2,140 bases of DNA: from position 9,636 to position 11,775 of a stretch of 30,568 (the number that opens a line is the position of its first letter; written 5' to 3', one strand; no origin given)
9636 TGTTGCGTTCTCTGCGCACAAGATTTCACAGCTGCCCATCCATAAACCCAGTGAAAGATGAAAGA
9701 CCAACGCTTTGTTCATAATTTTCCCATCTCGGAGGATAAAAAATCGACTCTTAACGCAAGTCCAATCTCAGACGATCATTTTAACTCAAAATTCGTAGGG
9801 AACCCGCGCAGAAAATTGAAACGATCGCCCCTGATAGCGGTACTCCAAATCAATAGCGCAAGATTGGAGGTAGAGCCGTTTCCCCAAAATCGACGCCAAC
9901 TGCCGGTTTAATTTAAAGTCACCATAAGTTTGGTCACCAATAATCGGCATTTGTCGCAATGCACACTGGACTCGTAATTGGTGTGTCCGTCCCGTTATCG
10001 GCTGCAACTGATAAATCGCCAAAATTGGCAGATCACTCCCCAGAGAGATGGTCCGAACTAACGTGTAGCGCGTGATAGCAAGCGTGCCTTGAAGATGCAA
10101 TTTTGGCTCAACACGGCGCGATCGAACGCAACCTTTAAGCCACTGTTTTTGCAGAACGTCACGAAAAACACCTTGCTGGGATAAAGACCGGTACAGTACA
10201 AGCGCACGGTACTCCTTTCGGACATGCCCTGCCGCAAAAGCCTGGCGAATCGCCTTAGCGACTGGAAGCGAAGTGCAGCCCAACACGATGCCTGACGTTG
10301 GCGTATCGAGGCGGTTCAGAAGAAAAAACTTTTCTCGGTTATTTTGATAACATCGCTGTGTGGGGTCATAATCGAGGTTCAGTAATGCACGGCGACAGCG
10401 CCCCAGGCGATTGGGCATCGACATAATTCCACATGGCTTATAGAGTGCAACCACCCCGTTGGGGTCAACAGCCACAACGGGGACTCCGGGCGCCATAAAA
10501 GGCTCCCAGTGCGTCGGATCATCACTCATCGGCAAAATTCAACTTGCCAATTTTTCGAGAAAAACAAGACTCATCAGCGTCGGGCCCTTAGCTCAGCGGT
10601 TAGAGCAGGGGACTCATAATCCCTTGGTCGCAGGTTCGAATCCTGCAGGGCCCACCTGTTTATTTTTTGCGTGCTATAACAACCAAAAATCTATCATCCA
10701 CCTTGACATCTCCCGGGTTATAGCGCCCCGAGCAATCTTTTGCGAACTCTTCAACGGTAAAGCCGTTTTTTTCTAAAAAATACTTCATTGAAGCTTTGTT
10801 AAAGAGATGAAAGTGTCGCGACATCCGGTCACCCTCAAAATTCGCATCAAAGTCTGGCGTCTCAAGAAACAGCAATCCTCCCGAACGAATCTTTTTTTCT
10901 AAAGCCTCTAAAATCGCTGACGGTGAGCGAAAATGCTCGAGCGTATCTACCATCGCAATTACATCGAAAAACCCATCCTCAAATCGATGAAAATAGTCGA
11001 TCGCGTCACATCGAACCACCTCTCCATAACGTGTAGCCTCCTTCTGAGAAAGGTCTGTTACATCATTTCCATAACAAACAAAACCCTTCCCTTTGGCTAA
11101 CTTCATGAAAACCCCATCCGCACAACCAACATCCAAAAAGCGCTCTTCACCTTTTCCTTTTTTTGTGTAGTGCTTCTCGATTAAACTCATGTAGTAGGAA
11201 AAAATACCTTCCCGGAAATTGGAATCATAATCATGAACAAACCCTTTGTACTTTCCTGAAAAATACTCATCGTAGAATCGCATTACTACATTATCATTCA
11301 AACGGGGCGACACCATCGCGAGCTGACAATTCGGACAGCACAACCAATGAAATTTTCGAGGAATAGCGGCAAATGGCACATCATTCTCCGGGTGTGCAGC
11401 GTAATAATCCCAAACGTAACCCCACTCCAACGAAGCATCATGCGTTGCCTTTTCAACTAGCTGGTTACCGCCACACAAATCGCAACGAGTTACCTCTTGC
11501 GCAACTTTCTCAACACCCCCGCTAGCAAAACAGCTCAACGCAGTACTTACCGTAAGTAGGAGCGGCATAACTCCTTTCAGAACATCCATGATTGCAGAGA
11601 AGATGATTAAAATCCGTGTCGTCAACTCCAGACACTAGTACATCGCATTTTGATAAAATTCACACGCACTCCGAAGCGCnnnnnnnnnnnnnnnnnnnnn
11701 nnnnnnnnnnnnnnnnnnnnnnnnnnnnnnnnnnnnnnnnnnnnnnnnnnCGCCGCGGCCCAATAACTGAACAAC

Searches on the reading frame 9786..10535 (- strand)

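Call 6: search_protein_families(library=pfam, proteins=[window:9786-10535:-], max_evalue=0.1)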
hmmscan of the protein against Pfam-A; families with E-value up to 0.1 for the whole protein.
window:9786-10535:- (249 aa): 1 family
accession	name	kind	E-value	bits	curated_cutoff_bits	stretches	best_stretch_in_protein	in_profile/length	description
PF00849.27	PseudoU_synth_2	-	4.6e-19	69.6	26.8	1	28-192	2-151/152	RNA pseudouridylate synthase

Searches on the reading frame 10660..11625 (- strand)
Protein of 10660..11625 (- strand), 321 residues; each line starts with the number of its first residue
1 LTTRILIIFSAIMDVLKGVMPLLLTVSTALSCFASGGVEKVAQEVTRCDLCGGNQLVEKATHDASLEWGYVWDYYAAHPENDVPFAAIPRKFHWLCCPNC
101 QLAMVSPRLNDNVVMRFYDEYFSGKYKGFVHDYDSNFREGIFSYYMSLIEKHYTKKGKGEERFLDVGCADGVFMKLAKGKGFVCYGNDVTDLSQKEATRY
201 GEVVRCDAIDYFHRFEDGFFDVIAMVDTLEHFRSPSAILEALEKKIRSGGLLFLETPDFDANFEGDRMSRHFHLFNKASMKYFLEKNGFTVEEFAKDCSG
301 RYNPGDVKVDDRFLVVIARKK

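Call 6: search_protein_families(library=pfam, proteins=[window:10660-11625:-], max_evalue=0.1)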
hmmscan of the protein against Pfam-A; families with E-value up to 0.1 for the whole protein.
window:10660-11625:- (321 aa): 10 families
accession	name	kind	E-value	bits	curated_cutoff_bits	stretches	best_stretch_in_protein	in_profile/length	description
PF13489.12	Methyltransf_23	-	6.6e-19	68.7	27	1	141-292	5-162/164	Methyltransferase domain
PF08241.18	Methyltransf_11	-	5.4e-10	40.2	21.2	1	164-254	1-95/95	Methyltransferase domain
PF07021.18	MetW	-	4e-07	30.3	21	1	161-242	15-98/193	Methionine biosynthesis protein MetW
PF13847.12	Methyltransf_31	-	1.1e-05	25.6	27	1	160-264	4-119/145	Methyltransferase domain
PF08242.18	Methyltransf_12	-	7.3e-05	23.9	30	1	164-252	1-98/98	Methyltransferase domain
PF13649.12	Methyltransf_25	-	8e-05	23.7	27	1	164-250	2-97/97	Methyltransferase domain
PF08003.17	Methyltransf_9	-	0.0075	15.7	23.8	1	147-260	105-223/315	Protein of unknown function (DUF1698)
PF07757.19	AdoMet_MTase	-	0.008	16.8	27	1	143-191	47-93/115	Predicted AdoMet-dependent methyltransferase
PF13578.12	Methyltransf_24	-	0.012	16.9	26.3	1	194-254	43-102/105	Methyltransferase domain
PF08394.17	Arc_trans_TRASH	-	0.05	14.2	27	0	90-102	21-33/43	Archaeal TRASH domain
